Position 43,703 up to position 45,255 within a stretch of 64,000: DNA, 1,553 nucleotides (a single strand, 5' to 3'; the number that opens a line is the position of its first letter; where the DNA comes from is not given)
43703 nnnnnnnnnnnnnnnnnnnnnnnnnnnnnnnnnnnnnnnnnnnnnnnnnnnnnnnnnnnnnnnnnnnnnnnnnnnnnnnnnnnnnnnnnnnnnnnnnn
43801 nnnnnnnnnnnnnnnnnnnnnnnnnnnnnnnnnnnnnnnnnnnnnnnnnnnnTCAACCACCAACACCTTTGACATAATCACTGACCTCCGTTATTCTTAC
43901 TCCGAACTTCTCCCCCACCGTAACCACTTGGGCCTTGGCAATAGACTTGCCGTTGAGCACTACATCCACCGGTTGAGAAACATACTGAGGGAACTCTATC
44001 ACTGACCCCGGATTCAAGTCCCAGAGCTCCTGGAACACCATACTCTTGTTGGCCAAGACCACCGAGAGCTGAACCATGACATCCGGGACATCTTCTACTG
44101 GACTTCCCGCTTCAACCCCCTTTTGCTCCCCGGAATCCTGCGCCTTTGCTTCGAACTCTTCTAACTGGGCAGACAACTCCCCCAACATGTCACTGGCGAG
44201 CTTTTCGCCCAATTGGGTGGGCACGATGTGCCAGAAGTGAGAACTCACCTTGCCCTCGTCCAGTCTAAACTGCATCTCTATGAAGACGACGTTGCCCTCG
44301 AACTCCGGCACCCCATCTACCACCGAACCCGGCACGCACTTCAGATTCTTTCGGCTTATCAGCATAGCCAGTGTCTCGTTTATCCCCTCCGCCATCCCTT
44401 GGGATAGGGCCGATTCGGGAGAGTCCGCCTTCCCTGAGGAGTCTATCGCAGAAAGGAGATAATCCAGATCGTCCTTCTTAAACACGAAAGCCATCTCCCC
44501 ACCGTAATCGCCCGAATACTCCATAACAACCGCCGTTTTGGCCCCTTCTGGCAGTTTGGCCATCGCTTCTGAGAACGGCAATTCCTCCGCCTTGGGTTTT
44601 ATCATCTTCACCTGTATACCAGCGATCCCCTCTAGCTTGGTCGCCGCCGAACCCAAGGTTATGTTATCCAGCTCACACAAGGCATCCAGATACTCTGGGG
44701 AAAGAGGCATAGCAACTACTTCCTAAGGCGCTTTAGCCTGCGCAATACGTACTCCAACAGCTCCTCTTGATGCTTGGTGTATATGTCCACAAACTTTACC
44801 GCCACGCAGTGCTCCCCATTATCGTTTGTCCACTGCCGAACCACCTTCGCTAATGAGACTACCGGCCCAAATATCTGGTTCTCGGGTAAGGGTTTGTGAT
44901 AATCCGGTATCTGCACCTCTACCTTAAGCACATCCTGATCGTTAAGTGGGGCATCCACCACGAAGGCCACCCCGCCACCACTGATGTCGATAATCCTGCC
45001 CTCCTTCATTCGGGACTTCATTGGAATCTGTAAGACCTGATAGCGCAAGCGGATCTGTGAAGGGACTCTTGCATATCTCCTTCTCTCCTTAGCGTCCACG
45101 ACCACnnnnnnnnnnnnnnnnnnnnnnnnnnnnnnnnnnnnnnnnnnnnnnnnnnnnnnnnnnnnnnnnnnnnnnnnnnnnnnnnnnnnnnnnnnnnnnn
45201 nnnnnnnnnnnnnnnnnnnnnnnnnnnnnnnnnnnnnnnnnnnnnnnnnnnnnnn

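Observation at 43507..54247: Thirteen-gene chemosensory operon wired to c-di-GMP (PilZ), two HDOD proteins, a HEAT-repeat protein and a sensor-less MCP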

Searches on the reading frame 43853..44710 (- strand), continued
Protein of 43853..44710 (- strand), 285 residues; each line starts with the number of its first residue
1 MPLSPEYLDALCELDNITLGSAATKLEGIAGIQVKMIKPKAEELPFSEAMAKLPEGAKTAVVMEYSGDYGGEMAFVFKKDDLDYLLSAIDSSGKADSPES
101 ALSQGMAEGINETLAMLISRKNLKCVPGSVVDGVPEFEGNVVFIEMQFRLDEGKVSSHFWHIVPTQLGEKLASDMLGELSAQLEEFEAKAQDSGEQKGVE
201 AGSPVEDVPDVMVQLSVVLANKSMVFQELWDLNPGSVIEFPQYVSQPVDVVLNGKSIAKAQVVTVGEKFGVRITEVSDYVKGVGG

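Call 67: fold_search(model_id=the predicted structure, library=pdb)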
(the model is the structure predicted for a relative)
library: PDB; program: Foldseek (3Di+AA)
matches with E <= 10: 499; with E <= 0.001: 38
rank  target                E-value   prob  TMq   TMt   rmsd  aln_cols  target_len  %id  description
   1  4hyn_B                3.6e-12  1.00  0.53  0.74   4.3       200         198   22  X-ray crystal structure of Thermotoga maritima FliY (released 2013-04-03)
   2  4hyn_A                3.2e-11  1.00  0.54  0.74   4.4       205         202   21  X-ray crystal structure of Thermotoga maritima FliY (released 2013-04-03)
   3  2f9z_A                3.3e-10  1.00  0.49  0.69   3.7       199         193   20  Complex between the chemotaxis deamidase CheD and the chemotaxis phosphatase CheC from Thermotoga maritima (released 2006-06-06)
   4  8wiw_7                4.5e-10  1.00  0.47  0.44  21.6       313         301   12  Cryo-EM structure of the flagellar C ring in the CW state (released 2024-09-04)
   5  1xkr                  2.5e-09  1.00  0.49  0.66   4.7       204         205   22  X-ray Structure of Thermotoga maritima CheC (released 2004-12-07)
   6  8umx_C                2.9e-09  1.00  0.47  0.46  21.5       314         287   12  Cryo-EM structure of a single subunit of a Clockwise-locked form of the Salmonella enterica Typhimurium flagellar C-ri (released 2024-01-24)
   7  8wo5_B1               3.9e-09  1.00  0.47  0.46  23.2       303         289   12  Cryo-EM structure of the intact flagellar motor-hook complex in the CCW state (released 2024-09-04)
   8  2f9z_B                6.3e-09  1.00  0.49  0.69   4.0       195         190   22  Complex between the chemotaxis deamidase CheD and the chemotaxis phosphatase CheC from Thermotoga maritima (released 2006-06-06)
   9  9n49_M                1.1e-08  1.00  0.45  0.45  22.1       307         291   12  C-ring - single subunit of the 34-mer CCW flagellar switch complex - FliF, FliG, FliM, and FliN from Salmonella (released 2025-03-12)
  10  8umd_C                1.2e-08  1.00  0.46  0.45  22.4       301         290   13  Cryo-EM structure of a single subunit of a Counterclockwise-locked form of the Salmonella enterica Typhimurium flagell (released 2024-01-24)
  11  8vid_M                2.3e-08  1.00  0.45  0.44  21.7       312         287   12  CW Flagellar Switch Complex with extra density - FliF, FliG, FliM, and FliN forming single subunit of the C-ring from  (released 2024-02-28)
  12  8vib_M                3.3e-08  1.00  0.45  0.45  22.1       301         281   11  CW Flagellar Switch Complex - FliF, FliG, FliM, and FliN forming single subunit of the C-ring from Salmonella (released 2024-02-28)
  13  4gc8_B                3.5e-08  1.00  0.47  0.72   4.5       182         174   10  Crystal structure of FliM middle domain from H. pylori (released 2013-05-08)
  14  4gc8_A                6.6e-08  1.00  0.46  0.67   5.4       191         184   10  Crystal structure of FliM middle domain from H. pylori (released 2013-05-08)
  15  3qta_A                1.9e-07  1.00  0.46  0.60   4.7       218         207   12  Crystal structure of a CheC-like protein (rrnAC0528) from Haloarcula marismortui ATCC 43049 at 2.00 A resolution (released 2011-04-06)
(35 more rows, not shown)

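Call 88: find_related_loci(query=A1, collection=metagenome_contigs, flank=10000)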
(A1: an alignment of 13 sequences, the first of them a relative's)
Query A1 (285 aa) in metagenome_contigs; peptide patterns used: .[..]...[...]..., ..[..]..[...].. (x = any residue, [..] = any of these).
318 stretches matched a pattern; 159 encode a relative of the query (tblastn E <= 1e-3); the best 80 are kept; 80 distinct loci.
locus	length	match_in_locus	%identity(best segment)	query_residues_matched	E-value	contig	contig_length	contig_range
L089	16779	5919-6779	61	3-285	1e-109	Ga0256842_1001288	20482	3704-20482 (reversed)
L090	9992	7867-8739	59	3-283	1e-107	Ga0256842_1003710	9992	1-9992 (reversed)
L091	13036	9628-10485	44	1-284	5e-71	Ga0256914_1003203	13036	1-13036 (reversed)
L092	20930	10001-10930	25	9-276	4e-19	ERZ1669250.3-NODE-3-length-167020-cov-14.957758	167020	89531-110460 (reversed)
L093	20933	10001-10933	27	9-276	6e-19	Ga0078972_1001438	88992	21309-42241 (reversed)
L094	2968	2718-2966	43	194-276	2e-16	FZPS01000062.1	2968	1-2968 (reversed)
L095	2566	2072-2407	37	166-276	9e-15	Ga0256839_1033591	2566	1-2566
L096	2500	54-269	46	205-276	2e-14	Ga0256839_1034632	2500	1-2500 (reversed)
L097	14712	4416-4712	37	187-276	3e-14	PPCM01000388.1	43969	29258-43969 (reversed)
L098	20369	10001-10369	33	148-278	6e-14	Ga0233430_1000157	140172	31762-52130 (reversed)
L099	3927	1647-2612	22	3-276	6e-14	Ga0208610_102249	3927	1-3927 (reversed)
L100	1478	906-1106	40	210-276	5e-14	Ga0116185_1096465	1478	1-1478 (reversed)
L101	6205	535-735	45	210-276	2e-13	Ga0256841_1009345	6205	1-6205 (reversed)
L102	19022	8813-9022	43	207-276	2e-13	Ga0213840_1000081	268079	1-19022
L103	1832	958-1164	45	208-276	5e-13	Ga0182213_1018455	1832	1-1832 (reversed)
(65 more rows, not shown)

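Call 92: search_protein_families(library=pfam, proteins=[L092:6788-7591:+, L092:7560-8453:+, L092:8454-8933:+, L092:8920-9933:+, L092:9917-10966:+, L092:10963-11748:+, L092:12472-13689:+], max_evalue=0.001)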
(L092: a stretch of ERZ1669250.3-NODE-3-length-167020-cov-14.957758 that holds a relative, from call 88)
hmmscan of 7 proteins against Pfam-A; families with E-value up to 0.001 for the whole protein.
L092:6788-7591:+ (267 aa): 1 family
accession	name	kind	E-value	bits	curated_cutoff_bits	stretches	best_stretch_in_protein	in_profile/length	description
PF01618.21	MotA_ExbB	-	1.9e-27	96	22.9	1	98-216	3-126/127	MotA/TolQ/ExbB proton channel family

L092:7560-8453:+ (297 aa): 2 families
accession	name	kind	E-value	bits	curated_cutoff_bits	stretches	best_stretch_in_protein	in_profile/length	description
PF13677.11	MotB_plug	-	1.6e-15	56.8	24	1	12-61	4-56/58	Membrane MotB of proton-channel complex MotA/MotB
PF00691.25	OmpA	-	2.7e-08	34.5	27.2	1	123-196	1-70/98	OmpA family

L092:8454-8933:+ (159 aa): 1 family
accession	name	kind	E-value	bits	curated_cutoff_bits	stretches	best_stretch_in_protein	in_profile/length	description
PF03748.19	FliL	-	9.4e-06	26.5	24.6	1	74-150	23-96/103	Flagellar basal body-associated protein FliL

L092:8920-9933:+ (337 aa): 2 families
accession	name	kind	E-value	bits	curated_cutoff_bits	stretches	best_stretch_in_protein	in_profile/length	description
PF02154.20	FliM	-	3.8e-60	203.5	27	1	44-234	1-192/192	Flagellar motor switch protein FliM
PF01052.25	FliMN_C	-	4.1e-24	84.7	23.8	1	258-328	2-72/73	Type III flagellar switch regulator (C-ring) FliN C-term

L092:9917-10966:+ (349 aa): 4 families
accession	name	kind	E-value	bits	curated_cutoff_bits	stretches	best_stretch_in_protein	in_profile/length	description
PF01052.25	FliMN_C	-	1e-26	93.1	23.8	1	269-339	2-72/73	Type III flagellar switch regulator (C-ring) FliN C-term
PF04509.17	CheC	-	2.4e-24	85.4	22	2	27-62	2-37/38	CheC-like family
PF13690.11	CheX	-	4.1e-10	40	27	1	82-158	5-72/94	Chemotaxis phosphatase CheX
PF02154.20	FliM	-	7.5e-08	32.9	27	1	44-191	30-172/192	Flagellar motor switch protein FliM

L092:10963-11748:+ (261 aa): 3 families
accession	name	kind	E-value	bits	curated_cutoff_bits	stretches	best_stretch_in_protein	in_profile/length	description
PF08282.18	Hydrolase_3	-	7.8e-45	154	20.9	1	5-252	1-255/255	haloacid dehalogenase-like hydrolase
PF05116.19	S6PP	-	4.2e-11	43.4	20.3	1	152-219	133-200/247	Sucrose-6F-phosphate phosphohydrolase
PF00702.32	Hydrolase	-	3.9e-08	34.4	26.4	1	3-220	2-191/191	haloacid dehalogenase-like hydrolase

L092:12472-13689:+ (405 aa): 2 families
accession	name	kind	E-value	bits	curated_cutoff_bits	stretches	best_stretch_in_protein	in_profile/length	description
PF05636.17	HIGH_NTase1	-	2.7e-130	435.7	27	1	1-397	1-397/402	HIGH Nucleotidyl Transferase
PF01467.32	CTP_transf_like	-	1.1e-07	32.5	21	1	10-75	6-71/133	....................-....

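Call 93: search_protein_families(library=ncbifam, proteins=[window:43853-44710:-], max_evalue=0.01)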
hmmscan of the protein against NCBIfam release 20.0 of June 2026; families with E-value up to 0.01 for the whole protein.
window:43853-44710:- (285 aa): 12 families
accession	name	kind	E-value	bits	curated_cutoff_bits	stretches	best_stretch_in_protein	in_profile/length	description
NF005995.1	PRK08119.1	equivalog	1.6e-23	83.8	218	2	199-276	292-369/376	flagellar motor switch phosphatase FliY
TIGR02480.1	fliN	equivalog_domain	2e-19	69.3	84.05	1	208-278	5-75/77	flagellar motor switch protein FliN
TIGR02551.1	SpaO_YscQ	equivalog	2e-18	67.4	100.8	1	189-275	210-299/300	type III secretion system cytoplasmic ring protein SctQ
NF005275.1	PRK06782.1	equivalog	2.7e-15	56.1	681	1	208-276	447-515/516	flagellar motor switch protein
NF006272.1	PRK08432.1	equivalog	4.4e-13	49.4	219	1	144-276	135-263/274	flagellar motor switch protein FliY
NF041093.1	CheC_Thtogales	equivalog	1.3e-07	31.8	250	1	3-88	3-90/201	CheY-P phosphatase CheC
NF005276.0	PRK06788.1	equivalog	2.1e-07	31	98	1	183-277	10-100/119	flagellar motor switch protein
TIGR01397.1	fliM_switch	equivalog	1.2e-06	28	219.6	1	175-276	218-318/320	flagellar motor switch protein FliM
NF004605.0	PRK05933.1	equivalog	2e-06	27.1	536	1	202-276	298-372/372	type III secretion system protein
NF006273.1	PRK08433.1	equivalog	8.4e-06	26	114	1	206-278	16-88/100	flagellar motor switch protein FliN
NF006018.0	PRK08158.1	equivalog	6.5e-05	22.1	223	1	183-275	203-294/303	YscQ/HrcQ family type III secretion apparatus protein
NF005956.0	PRK08035.1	equivalog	0.0042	16.3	230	1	205-275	248-315/323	YscQ/HrcQ family type III secretion apparatus protein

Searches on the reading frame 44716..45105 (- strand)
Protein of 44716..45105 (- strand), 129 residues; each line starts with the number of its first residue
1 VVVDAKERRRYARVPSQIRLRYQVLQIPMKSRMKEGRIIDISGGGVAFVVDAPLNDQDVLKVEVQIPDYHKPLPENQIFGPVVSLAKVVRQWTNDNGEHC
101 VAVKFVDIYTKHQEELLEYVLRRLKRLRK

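Call 4: search_protein_families(library=pfam, proteins=[window:44716-45105:-], max_evalue=0.01)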
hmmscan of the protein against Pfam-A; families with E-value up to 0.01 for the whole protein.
window:44716-45105:- (129 aa): 1 family
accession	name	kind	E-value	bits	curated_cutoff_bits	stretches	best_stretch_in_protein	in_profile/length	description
PF07238.19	PilZ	-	1.9e-10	41.4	22.5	1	7-121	1-101/102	PilZ domain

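Call 32: search_solved_structures(query=window:44716-45105:-, max_evalue=1, show_alignments=2)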
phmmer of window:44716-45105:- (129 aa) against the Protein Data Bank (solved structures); distinct sequences matched with E-value up to 1: 5.
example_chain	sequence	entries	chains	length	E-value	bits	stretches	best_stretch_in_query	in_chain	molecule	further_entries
8xzv_G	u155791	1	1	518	0.016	18.3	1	23-75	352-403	Protein PLASTID TRANSCRIPTIONALLY ACTIVE 12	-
4xrn_A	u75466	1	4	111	0.15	15.2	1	8-62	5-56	Alginate biosynthesis protein Alg44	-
4rt0_A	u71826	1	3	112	0.16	15.1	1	8-62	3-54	Alginate biosynthesis protein Alg44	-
4rt1_A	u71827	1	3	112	0.16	15.1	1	8-62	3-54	Alginate biosynthesis protein Alg44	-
8w9z_H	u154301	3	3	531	0.2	14.8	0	24-76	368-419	Protein PLASTID TRANSCRIPTIONALLY ACTIVE 12-like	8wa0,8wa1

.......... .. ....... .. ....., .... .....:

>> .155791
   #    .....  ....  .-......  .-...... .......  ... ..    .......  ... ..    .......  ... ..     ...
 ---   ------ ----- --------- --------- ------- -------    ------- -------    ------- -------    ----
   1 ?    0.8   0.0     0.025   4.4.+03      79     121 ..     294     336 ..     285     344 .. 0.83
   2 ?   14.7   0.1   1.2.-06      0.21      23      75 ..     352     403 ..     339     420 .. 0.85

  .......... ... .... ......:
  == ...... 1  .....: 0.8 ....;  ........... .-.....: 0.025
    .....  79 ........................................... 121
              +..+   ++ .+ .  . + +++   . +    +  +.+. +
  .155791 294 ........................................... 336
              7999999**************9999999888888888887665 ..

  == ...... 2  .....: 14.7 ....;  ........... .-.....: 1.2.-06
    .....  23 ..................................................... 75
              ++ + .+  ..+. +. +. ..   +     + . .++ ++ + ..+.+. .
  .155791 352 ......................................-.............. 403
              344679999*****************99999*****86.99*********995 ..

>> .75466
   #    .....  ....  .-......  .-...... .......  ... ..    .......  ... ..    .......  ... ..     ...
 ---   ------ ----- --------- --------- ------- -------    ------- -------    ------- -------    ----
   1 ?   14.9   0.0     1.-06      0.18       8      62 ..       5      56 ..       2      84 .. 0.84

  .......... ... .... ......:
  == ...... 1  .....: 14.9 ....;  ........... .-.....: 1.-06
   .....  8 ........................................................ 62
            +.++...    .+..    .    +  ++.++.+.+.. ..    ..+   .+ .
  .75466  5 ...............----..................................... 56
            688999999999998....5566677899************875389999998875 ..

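Call 54: find_homologous_proteins(query=window:44716-45105:-, max_evalue=0.01)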
Query window:44716-45105:- (129 aa): 13 proteins with E <= 0.01 among 18 candidates.
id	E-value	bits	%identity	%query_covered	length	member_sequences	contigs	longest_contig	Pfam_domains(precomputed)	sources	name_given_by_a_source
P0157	6.7e-79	280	100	100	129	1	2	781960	PF07238.20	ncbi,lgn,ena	-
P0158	6.8e-76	270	97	100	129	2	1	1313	PF07238.20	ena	-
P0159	7.9e-62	225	76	99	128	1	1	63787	PF07238.20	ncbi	-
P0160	3.9e-61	222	77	98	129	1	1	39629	PF07238.20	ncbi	-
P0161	7.1e-61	221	75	99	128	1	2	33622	PF07238.20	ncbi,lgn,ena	-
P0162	1.5e-60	220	74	99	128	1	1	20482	PF07238.20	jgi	-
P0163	8.4e-60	218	74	98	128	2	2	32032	PF07238.20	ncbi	-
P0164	6.2e-58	212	73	100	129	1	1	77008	PF07238.20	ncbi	-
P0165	1.4e-57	211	69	99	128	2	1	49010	PF07238.20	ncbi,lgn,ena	-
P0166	4.1e-56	206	72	98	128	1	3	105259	PF07238.20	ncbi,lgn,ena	-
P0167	1.1e-53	198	70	98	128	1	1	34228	PF07238.20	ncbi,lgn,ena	-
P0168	1.3e-53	198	70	95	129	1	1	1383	PF07238.20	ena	-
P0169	1.4e-49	185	67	89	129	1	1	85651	PF07238.20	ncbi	-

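Call 93: search_protein_families(library=ncbifam, proteins=[window:44716-45105:-], max_evalue=0.01)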
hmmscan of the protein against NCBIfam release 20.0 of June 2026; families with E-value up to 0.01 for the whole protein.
window:44716-45105:- (129 aa): 1 family
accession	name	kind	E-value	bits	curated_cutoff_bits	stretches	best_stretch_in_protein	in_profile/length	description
TIGR02266.1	gmx_TIGR02266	paralog_domain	0.00011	22.3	68.7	1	13-119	1-94/96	TIGR02266 family protein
